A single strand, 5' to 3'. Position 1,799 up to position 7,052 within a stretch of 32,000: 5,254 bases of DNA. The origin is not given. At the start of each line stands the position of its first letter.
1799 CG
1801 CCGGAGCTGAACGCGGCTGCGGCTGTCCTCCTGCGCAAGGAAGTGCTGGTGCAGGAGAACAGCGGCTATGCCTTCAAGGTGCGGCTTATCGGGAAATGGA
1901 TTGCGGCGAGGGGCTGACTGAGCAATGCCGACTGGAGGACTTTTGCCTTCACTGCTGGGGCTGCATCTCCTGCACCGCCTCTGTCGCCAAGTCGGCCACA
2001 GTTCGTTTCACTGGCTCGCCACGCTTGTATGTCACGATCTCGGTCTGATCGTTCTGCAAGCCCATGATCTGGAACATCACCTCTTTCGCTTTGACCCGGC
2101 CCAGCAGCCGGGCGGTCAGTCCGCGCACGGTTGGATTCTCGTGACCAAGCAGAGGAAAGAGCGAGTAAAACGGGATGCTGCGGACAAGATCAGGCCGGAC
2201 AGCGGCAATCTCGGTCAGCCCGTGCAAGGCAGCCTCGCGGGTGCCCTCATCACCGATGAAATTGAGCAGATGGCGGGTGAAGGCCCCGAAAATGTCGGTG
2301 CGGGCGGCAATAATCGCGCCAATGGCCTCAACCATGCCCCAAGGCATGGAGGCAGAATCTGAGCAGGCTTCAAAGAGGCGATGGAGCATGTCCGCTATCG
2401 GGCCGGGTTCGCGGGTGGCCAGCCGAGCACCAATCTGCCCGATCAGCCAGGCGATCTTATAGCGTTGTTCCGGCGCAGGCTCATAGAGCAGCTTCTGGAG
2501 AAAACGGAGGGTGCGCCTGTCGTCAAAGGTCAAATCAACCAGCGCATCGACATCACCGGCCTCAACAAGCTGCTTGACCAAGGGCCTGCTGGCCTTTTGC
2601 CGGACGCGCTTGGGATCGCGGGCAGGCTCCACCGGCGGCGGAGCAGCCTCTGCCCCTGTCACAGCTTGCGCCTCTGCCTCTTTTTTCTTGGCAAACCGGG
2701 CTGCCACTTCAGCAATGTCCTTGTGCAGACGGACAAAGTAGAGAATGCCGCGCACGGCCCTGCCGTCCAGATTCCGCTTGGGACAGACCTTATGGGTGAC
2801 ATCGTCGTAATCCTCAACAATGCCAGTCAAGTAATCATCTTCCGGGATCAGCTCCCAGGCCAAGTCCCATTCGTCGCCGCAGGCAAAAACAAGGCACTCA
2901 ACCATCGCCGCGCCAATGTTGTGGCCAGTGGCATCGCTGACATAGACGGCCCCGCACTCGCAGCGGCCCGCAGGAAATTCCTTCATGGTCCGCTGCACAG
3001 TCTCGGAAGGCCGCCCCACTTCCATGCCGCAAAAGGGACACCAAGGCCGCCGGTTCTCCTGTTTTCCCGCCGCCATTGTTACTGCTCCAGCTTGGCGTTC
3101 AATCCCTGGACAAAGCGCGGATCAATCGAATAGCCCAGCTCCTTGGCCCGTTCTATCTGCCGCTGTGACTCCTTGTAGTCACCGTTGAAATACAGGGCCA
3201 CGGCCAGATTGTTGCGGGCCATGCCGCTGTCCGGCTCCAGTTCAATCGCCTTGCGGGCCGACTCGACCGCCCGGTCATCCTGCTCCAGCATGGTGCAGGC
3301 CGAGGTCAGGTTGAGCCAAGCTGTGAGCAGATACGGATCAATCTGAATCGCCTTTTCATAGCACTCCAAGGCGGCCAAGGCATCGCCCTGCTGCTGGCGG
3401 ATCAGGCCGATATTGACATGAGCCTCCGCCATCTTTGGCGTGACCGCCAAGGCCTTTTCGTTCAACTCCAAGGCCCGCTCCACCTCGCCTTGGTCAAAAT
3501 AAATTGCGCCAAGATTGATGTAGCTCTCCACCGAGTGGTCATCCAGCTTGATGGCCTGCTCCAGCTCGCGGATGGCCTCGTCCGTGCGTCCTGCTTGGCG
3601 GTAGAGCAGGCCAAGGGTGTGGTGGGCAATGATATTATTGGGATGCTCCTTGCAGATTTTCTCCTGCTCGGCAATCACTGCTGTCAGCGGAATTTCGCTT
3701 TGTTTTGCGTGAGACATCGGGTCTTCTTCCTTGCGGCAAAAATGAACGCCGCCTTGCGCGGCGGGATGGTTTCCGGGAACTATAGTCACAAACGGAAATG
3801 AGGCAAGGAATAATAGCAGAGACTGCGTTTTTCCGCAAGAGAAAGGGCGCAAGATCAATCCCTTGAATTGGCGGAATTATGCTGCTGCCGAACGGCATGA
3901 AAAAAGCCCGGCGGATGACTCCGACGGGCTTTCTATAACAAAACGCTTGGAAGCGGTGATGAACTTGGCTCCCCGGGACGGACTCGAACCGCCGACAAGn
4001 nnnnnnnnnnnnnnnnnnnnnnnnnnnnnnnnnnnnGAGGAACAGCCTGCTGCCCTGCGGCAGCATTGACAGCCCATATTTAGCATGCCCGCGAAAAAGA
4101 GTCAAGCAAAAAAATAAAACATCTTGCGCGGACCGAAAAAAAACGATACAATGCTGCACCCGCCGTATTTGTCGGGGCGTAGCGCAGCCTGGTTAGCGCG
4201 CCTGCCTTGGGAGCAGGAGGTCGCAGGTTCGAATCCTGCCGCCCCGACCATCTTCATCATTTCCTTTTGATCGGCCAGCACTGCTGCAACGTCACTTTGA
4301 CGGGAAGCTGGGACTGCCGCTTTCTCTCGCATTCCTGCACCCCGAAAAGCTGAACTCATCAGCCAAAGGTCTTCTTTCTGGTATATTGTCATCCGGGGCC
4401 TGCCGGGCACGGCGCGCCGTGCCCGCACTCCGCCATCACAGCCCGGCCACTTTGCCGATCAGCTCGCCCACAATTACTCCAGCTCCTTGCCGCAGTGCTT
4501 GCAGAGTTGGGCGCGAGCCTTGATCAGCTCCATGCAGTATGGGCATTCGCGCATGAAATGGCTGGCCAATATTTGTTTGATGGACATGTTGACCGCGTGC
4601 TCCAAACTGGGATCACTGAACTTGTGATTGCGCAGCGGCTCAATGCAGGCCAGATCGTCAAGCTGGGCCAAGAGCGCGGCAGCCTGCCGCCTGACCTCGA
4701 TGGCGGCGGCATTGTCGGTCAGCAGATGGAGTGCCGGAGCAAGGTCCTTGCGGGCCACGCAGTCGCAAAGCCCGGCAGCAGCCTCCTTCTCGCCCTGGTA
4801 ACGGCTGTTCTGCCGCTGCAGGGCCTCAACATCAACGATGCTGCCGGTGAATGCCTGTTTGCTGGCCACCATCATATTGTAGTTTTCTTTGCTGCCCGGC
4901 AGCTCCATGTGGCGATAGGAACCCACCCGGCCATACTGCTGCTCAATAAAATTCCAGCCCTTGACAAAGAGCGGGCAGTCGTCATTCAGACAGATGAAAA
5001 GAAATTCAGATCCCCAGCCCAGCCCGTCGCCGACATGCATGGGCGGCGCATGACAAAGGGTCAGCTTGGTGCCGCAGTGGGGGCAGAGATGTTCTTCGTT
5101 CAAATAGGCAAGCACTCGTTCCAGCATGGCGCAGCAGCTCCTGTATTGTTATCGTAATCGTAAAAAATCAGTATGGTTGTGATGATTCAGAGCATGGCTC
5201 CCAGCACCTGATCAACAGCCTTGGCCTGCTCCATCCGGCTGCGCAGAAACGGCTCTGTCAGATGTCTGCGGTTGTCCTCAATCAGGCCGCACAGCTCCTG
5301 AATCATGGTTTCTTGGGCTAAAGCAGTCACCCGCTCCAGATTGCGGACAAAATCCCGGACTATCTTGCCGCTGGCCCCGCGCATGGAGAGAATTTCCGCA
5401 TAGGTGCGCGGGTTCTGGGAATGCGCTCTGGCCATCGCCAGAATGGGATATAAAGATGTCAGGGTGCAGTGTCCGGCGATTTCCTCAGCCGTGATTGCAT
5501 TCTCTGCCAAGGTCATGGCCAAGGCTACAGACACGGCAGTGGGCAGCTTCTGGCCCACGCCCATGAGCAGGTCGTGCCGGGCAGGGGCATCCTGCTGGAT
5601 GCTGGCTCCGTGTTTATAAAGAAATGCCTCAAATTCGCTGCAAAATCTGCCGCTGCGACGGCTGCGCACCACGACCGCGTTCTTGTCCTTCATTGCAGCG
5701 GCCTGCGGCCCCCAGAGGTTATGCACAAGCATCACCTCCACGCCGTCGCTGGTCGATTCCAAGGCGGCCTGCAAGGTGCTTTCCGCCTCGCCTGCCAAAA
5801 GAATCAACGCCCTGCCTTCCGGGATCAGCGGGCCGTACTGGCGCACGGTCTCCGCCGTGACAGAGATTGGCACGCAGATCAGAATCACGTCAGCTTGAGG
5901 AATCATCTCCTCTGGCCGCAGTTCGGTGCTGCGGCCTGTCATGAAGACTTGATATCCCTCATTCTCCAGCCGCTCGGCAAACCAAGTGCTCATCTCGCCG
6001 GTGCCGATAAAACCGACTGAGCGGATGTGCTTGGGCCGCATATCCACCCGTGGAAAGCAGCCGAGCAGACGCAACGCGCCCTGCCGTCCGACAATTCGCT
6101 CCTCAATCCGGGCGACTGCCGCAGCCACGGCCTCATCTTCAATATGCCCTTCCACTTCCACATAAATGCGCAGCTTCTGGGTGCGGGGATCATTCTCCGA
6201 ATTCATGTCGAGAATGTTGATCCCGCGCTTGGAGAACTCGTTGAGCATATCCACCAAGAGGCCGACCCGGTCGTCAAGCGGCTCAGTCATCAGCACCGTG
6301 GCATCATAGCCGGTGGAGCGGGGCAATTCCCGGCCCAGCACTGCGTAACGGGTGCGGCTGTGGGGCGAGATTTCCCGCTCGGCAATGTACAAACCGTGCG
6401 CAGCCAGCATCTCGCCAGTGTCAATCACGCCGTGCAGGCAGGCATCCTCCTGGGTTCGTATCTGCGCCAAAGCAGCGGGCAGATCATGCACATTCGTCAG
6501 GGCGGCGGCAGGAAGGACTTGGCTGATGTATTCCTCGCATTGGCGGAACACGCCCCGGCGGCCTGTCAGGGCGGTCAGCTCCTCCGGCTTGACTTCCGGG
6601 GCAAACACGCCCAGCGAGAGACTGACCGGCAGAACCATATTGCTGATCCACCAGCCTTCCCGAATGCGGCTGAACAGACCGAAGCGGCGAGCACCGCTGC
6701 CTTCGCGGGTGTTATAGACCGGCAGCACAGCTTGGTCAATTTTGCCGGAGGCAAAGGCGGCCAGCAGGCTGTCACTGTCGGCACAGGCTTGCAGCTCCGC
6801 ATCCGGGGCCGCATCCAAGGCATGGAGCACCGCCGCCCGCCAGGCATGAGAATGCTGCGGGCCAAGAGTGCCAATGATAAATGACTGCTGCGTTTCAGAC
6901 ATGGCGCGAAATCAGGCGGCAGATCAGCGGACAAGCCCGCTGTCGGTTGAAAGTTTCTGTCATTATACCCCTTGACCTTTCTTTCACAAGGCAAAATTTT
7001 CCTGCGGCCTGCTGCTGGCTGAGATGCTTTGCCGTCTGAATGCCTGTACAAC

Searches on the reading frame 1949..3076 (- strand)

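Call 72: search_protein_families(library=pfam, proteins=[window:1949-3076:-], max_evalue=0.01)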
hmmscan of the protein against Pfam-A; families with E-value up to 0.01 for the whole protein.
window:1949-3076:- (375 aa): 3 families
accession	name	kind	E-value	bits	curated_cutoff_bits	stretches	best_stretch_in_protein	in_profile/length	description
PF13513.12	HEAT_EZ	-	1.9e-08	35.1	27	1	279-328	3-55/55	HEAT-like repeat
PF13646.12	HEAT_2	-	7.2e-05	23.4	27.7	0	306-333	4-32/88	HEAT repeats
PF02985.28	HEAT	-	0.00035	21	23.5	0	306-327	5-26/31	HEAT repeat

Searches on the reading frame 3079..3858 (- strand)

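Call 72: search_protein_families(library=pfam, proteins=[window:3079-3858:-], max_evalue=0.01)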
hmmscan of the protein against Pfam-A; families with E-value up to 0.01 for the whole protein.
window:3079-3858:- (259 aa): 29 families (the best 25 are shown)
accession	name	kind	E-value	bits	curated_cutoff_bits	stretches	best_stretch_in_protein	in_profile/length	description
PF00515.34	TPR_1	-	8.7e-30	101.7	27.8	3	144-175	1-32/34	Tetratricopeptide repeat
PF07719.23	TPR_2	-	5.7e-29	98.2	27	3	78-107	3-32/34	Tetratricopeptide repeat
PF13414.12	TPR_11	-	2.1e-26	91.8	26.8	3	83-124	1-42/42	TPR repeat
PF13181.12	TPR_8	-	4.8e-25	86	25.7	2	144-175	1-32/34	Tetratricopeptide repeat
PF13431.12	TPR_17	-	8.2e-25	85.4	24.4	3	202-232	3-33/34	Tetratricopeptide repeat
PF13424.12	TPR_12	-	9.5e-24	83.8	30.1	3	143-207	2-74/77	Tetratricopeptide repeat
PF13432.12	TPR_16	-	3.9e-18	66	32.7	2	81-137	2-58/65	Tetratricopeptide repeat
PF14559.12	TPR_19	-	1.1e-17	64.5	25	2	87-145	2-60/68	Tetratricopeptide repeat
PF13428.12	TPR_14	-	1.4e-15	56.7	23.5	1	78-118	3-43/44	Tetratricopeptide repeat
PF13374.12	TPR_10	-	2.4e-15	56.4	27.5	1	111-139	3-31/42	Tetratricopeptide repeat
PF13371.12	TPR_9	-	3.9e-13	49.6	35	1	116-180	1-61/73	Tetratricopeptide repeat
PF13176.12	TPR_7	-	8.7e-13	47.7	27.9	1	78-107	1-32/36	Tetratricopeptide repeat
PF23914.1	TPR_CcmH_CycH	-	3.4e-11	43.7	42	2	71-172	45-149/158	Cytochrome c-type biogenesis protein H TPR domain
PF07721.20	TPR_4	-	3.3e-10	40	27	0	78-101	3-26/26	Tetratricopeptide repeat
PF13174.12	TPR_6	-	2.6e-09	37.5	26.3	0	82-105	6-29/33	Tetratricopeptide repeat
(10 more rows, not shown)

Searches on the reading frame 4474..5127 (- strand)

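Call 72: search_protein_families(library=pfam, proteins=[window:4474-5127:-], max_evalue=0.01)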
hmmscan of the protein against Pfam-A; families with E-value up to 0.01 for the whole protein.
window:4474-5127:- (217 aa): 5 families
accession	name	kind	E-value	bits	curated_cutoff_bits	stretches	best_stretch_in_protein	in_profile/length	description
PF13248.11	Zn_ribbon_3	-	2.5e-09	36.7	27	1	192-216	2-26/26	zinc-ribbon domain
PF12773.13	DZR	-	1.4e-05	25.5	27.3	1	192-213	24-45/45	Double zinc ribbon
PF24463.1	DUF7577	-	0.00085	19.3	28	0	194-217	4-27/27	Domain of unknown function (DUF7577)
PF13240.11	Zn_Ribbon_1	-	0.0016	18.6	25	0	15-22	16-23/23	zinc-ribbon domain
PF18912.6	DZR_2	-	0.0089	16.3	27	1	192-216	7-31/56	Double zinc ribbon domain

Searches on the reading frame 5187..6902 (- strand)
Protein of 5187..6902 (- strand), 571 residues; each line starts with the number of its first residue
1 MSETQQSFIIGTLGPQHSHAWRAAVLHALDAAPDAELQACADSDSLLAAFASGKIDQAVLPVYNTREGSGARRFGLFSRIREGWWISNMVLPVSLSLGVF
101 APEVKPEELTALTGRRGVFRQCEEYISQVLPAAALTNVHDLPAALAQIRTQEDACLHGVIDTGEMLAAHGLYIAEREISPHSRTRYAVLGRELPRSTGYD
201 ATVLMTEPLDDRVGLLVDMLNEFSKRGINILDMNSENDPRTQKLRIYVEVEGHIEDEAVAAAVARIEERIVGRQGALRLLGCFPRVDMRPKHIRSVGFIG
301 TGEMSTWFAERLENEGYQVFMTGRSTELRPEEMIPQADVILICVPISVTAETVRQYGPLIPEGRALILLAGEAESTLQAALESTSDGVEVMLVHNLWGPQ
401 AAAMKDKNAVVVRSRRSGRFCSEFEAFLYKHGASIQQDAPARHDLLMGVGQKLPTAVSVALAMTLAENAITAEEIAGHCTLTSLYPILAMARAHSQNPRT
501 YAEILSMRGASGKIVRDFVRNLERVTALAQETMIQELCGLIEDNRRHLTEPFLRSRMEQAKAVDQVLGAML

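Call 13: search_protein_families(library=pfam, proteins=[window:5187-6902:-], max_evalue=0.001)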
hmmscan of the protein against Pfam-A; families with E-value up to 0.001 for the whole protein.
window:5187-6902:- (571 aa): 4 families
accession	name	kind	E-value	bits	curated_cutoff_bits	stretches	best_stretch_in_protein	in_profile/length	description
PF00800.23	PDT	-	8.2e-19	68.5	25.2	1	10-192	1-179/181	Prephenate dehydratase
PF01842.31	ACT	-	1.9e-07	31.2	27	1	210-267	8-65/66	ACT domain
PF03807.23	F420_oxidored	-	6.2e-06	27.2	21.6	0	296-356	2-79/94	NADP oxidoreductase coenzyme F420-dependent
PF20463.3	PDH_C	-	0.00017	22.3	22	1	440-537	2-96/102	Prephenate dehydrogenase, dimerization domain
